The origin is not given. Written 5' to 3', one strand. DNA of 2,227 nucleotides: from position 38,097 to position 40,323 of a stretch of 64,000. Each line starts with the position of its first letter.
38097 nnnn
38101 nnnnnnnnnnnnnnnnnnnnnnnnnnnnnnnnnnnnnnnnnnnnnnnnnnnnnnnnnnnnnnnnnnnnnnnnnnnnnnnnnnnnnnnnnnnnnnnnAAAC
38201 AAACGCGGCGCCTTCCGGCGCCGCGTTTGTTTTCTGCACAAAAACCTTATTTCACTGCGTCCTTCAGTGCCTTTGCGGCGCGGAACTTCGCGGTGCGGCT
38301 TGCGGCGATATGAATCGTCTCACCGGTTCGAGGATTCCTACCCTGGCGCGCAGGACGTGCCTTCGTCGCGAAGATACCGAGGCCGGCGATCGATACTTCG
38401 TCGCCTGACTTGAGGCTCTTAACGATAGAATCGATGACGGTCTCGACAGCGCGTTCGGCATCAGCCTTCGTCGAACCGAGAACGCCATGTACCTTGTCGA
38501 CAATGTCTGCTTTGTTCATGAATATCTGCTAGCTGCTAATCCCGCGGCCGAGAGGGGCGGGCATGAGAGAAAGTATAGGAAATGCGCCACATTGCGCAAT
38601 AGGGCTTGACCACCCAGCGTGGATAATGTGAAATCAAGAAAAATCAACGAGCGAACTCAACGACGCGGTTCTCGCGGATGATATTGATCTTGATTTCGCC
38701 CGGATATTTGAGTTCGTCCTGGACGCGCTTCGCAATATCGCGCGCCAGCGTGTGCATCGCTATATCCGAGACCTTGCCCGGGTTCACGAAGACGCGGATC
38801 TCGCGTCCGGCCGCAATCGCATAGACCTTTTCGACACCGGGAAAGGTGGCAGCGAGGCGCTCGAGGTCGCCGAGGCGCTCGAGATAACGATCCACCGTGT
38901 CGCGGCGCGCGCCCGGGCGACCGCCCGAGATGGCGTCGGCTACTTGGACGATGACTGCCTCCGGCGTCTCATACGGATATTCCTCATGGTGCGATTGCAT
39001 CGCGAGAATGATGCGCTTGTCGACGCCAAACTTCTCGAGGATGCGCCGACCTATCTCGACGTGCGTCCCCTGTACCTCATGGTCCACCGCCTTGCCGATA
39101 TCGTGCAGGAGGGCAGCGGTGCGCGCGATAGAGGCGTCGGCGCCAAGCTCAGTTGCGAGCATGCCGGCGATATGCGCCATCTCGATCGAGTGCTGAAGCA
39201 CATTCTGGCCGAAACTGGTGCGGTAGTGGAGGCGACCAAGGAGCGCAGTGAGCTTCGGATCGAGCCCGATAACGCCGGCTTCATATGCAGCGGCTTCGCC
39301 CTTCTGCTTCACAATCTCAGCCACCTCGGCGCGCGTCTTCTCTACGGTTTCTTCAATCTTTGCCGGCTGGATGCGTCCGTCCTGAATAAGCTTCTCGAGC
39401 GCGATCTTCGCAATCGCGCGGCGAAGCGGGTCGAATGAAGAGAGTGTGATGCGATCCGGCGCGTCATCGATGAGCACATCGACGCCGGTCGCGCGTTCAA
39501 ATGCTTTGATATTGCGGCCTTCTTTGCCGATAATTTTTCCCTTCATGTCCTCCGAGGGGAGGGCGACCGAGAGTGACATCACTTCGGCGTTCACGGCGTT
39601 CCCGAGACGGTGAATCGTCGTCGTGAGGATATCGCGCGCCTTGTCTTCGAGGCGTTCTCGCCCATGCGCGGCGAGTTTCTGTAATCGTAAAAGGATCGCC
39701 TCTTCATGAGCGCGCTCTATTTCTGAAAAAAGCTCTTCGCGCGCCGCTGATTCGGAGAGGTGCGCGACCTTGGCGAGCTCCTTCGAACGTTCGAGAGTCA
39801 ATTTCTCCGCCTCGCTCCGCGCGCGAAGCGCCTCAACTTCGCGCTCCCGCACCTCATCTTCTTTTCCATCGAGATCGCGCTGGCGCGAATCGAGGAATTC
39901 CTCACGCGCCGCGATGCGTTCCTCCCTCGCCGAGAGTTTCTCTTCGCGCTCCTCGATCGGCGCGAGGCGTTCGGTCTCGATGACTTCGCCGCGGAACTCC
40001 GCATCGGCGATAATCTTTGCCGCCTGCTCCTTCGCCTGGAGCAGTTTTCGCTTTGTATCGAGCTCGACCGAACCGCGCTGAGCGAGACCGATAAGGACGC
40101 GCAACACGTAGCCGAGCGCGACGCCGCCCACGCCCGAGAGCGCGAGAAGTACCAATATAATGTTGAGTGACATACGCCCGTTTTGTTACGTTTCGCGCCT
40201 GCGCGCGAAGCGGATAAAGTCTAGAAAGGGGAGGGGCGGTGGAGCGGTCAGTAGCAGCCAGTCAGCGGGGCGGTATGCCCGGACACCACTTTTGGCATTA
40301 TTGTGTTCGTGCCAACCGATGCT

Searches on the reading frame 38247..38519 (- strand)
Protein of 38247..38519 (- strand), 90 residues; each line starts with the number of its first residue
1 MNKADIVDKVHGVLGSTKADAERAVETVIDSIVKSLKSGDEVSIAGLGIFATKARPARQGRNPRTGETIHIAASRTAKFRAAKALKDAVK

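Call 24: search_protein_families(library=pfam, proteins=[window:38247-38519:-])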
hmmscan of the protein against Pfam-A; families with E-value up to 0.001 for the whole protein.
window:38247-38519:- (90 aa): 2 families
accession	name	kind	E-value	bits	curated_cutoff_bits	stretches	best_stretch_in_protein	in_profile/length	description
PF00216.26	Bac_DNA_binding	-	4.6e-30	104.2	22.4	1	1-90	1-90/90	Bacterial DNA-binding protein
PF18291.6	HU-HIG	-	5.3e-06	26.9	26.2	1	3-90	34-119/125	HU domain fused to wHTH, Ig, or Glycine-rich motif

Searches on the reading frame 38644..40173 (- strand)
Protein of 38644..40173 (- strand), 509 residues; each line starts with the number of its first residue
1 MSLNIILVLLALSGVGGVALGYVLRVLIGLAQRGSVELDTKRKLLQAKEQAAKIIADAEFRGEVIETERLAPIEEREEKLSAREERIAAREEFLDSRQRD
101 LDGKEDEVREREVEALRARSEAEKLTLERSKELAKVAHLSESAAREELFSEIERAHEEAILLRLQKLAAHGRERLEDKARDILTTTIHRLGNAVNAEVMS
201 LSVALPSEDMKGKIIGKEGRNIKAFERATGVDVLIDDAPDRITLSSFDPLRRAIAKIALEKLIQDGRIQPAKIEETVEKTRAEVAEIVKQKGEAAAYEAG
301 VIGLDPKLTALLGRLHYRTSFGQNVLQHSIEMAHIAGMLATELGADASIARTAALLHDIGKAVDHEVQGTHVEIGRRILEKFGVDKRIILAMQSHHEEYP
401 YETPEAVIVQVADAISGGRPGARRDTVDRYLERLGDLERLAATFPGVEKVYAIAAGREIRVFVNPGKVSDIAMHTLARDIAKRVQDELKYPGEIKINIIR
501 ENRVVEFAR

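Call 24: search_protein_families(library=pfam, proteins=[window:38644-40173:-])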
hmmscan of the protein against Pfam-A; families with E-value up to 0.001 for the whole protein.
window:38644-40173:- (509 aa): 4 families
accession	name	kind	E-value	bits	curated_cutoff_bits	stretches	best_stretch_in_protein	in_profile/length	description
PF01966.28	HD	-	3.3e-20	72.9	22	1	325-416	1-114/116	HD domain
PF12072.13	RNase_Y_N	-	5.1e-11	42.8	32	1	36-190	47-197/201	RNase Y N-terminal region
PF00013.35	KH_1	-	3.9e-07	30.2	21.5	1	205-258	6-63/66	KH domain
PF08668.18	HDOD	-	2.8e-06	27.4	22.9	1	324-363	94-134/196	HDOD domain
